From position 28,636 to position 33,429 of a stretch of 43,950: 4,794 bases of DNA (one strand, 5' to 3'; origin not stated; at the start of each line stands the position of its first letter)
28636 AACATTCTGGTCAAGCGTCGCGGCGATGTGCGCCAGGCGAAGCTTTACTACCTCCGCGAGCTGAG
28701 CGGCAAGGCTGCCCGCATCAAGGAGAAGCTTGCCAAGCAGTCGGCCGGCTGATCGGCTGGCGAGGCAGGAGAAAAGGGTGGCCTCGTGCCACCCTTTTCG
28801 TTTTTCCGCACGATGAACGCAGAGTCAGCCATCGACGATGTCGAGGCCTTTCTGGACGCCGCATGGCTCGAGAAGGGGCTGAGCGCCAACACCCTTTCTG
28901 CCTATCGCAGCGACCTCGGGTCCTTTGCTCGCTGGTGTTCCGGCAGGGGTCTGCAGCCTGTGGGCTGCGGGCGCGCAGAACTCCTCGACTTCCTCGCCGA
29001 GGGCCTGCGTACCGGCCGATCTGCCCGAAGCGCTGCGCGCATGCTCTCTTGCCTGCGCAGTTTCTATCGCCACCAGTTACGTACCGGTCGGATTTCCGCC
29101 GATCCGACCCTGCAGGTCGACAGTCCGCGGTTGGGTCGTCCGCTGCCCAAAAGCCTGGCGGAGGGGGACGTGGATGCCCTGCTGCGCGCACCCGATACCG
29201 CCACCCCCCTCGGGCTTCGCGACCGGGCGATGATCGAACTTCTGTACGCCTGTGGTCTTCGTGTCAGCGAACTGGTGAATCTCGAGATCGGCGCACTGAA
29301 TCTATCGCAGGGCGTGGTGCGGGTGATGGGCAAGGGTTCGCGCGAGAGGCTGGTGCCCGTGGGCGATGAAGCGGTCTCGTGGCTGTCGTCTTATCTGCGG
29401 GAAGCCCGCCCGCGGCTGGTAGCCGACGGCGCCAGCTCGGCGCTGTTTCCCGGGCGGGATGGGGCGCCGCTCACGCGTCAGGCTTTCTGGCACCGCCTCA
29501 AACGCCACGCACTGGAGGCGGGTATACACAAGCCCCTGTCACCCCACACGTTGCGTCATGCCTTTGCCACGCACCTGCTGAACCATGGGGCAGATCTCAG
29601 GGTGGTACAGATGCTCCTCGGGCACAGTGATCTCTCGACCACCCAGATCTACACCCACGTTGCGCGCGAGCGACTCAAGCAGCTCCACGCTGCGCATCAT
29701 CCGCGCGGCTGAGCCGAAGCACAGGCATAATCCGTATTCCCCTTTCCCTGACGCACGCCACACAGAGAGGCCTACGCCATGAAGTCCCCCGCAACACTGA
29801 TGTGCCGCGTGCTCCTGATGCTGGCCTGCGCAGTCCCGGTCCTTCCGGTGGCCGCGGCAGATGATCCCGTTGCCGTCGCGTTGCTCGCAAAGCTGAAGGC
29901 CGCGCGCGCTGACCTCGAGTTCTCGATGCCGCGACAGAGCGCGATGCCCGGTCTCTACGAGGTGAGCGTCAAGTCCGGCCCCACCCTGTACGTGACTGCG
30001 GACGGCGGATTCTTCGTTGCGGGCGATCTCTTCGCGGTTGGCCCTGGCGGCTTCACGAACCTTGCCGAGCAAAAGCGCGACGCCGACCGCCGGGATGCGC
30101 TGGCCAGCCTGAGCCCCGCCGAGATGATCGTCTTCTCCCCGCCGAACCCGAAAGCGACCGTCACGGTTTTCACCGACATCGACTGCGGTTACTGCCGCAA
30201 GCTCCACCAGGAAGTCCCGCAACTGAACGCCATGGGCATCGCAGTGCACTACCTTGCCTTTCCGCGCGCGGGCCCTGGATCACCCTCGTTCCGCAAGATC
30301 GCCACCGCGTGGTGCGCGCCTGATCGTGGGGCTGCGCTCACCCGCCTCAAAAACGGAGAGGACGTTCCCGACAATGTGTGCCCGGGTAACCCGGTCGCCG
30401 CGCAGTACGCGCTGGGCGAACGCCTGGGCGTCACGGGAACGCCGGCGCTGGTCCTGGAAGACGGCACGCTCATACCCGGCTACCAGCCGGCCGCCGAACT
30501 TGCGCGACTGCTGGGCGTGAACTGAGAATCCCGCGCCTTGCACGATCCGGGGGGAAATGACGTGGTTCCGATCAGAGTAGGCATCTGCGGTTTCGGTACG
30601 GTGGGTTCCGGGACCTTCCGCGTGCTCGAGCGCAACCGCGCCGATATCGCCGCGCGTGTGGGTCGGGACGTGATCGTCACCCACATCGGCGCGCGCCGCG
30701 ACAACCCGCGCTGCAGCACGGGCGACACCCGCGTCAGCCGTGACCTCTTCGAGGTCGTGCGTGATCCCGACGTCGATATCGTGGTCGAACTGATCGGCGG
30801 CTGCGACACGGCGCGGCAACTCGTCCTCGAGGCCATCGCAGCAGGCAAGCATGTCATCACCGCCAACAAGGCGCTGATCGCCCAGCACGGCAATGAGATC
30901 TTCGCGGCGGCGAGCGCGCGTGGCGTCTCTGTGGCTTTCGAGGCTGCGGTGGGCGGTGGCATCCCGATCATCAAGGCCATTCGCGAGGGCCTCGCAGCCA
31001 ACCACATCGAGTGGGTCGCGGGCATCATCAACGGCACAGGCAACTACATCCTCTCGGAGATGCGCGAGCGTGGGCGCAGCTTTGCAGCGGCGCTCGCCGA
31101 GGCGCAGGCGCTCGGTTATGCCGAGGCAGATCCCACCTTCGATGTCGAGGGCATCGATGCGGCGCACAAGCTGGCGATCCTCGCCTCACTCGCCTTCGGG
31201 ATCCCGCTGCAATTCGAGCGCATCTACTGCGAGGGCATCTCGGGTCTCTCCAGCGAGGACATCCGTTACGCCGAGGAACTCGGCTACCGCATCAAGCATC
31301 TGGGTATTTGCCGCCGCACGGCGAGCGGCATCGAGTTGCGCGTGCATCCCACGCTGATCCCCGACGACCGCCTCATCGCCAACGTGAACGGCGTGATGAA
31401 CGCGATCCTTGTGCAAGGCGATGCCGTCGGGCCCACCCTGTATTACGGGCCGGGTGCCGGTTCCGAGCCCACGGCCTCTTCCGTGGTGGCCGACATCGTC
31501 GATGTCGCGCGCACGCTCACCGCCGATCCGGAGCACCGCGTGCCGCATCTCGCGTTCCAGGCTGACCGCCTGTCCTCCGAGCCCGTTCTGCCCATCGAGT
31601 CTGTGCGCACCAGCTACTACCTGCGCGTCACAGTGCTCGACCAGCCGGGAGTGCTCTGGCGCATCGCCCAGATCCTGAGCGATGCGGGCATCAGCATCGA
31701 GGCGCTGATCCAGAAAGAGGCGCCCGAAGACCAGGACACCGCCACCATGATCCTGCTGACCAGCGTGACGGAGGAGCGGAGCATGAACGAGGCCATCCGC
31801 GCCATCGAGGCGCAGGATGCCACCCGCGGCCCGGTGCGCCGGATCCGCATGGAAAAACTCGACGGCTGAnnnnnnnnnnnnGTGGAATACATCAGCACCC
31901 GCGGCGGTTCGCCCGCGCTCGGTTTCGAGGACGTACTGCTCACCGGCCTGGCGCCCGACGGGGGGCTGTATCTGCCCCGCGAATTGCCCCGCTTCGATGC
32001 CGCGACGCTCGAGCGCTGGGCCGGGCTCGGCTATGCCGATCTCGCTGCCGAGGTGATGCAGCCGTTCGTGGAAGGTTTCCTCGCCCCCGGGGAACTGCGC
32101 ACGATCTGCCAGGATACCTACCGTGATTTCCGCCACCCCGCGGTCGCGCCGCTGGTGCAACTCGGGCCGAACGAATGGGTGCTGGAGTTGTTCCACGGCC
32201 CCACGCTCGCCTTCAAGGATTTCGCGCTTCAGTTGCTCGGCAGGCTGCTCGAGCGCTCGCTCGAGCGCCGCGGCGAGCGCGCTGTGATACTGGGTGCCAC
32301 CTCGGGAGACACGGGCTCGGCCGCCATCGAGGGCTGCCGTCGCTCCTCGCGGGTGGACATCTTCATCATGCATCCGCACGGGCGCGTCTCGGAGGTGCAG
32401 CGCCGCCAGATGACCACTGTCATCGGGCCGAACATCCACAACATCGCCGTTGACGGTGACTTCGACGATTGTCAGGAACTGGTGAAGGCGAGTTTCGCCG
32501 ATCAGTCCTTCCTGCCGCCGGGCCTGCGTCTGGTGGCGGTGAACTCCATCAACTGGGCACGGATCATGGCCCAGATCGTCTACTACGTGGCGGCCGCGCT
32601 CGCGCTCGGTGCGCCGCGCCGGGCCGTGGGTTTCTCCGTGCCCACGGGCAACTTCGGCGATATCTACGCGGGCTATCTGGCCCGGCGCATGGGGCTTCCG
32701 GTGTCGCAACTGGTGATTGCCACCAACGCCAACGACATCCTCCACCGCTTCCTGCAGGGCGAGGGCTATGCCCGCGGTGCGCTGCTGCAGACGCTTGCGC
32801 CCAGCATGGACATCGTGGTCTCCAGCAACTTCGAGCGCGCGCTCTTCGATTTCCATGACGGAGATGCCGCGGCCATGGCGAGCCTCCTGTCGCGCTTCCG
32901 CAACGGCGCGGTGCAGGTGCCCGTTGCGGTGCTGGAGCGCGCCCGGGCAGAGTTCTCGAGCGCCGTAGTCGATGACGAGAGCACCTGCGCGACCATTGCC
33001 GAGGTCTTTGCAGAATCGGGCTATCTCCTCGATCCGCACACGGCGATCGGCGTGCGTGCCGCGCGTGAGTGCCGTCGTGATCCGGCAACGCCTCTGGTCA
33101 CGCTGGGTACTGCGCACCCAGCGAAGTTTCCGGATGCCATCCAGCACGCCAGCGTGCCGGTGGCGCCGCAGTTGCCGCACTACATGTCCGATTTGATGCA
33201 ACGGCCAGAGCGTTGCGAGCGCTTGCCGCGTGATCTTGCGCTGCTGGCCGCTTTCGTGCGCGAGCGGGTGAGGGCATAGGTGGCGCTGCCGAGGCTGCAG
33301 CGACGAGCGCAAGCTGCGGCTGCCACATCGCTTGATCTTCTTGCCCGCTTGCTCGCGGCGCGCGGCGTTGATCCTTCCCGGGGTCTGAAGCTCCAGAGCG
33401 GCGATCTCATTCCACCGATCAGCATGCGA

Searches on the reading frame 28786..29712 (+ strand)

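Call 73: search_protein_families(library=pfam, proteins=[window:28786-29712:+], max_evalue=0.000001)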
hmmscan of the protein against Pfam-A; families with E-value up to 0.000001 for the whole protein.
window:28786-29712:+ (308 aa): 2 families
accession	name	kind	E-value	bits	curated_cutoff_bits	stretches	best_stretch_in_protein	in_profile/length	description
PF00589.27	Phage_integrase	-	1.2e-54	185.1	27.1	1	123-295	2-171/172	Phage integrase family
PF02899.23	Phage_int_SAM_1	-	4.4e-17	62.6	22.3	1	19-99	1-81/83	Phage integrase, N-terminal SAM-like domain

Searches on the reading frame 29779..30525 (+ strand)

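Call 73: search_protein_families(library=pfam, proteins=[window:29779-30525:+], max_evalue=0.000001)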
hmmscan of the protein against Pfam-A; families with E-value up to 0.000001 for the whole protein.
window:29779-30525:+ (248 aa): 2 families
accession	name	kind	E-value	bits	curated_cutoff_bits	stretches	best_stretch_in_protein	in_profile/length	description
PF13098.12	Thioredoxin_2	-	6.6e-20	71.8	27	1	123-245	4-104/104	Thioredoxin-like domain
PF10411.14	DsbC_N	-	4.1e-13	49.2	25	1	28-94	3-67/70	Disulfide bond isomerase protein N-terminal domain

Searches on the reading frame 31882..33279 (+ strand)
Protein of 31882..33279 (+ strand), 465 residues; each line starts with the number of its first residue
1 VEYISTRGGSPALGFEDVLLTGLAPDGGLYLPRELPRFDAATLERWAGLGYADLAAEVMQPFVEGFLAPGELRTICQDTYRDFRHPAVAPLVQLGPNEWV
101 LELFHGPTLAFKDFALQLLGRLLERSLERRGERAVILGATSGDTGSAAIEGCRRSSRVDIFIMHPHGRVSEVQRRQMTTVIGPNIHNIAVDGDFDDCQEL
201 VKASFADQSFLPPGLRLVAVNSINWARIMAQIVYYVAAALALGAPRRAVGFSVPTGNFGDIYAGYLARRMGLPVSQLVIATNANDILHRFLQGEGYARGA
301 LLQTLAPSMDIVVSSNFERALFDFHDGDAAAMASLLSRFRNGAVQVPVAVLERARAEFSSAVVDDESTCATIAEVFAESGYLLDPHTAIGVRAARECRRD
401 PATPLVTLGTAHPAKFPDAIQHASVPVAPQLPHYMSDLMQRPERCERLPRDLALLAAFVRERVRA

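Call 74: search_protein_families(library=pfam, proteins=[window:31882-33279:+], max_evalue=0.000001)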
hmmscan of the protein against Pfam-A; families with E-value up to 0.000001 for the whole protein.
window:31882-33279:+ (465 aa): 3 families
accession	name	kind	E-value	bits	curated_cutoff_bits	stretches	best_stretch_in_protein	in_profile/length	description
PF14821.11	Thr_synth_N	-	3.8e-27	94.7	25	1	2-80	1-79/79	Threonine synthase N terminus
PF00291.31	PALP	-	4.5e-22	79.2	35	1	93-327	19-239/295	Pyridoxal-phosphate dependent enzyme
PF24857.1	THR4_C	-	4.4e-09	36.8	27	1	387-455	1-79/85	Threonine synthase, C-terminal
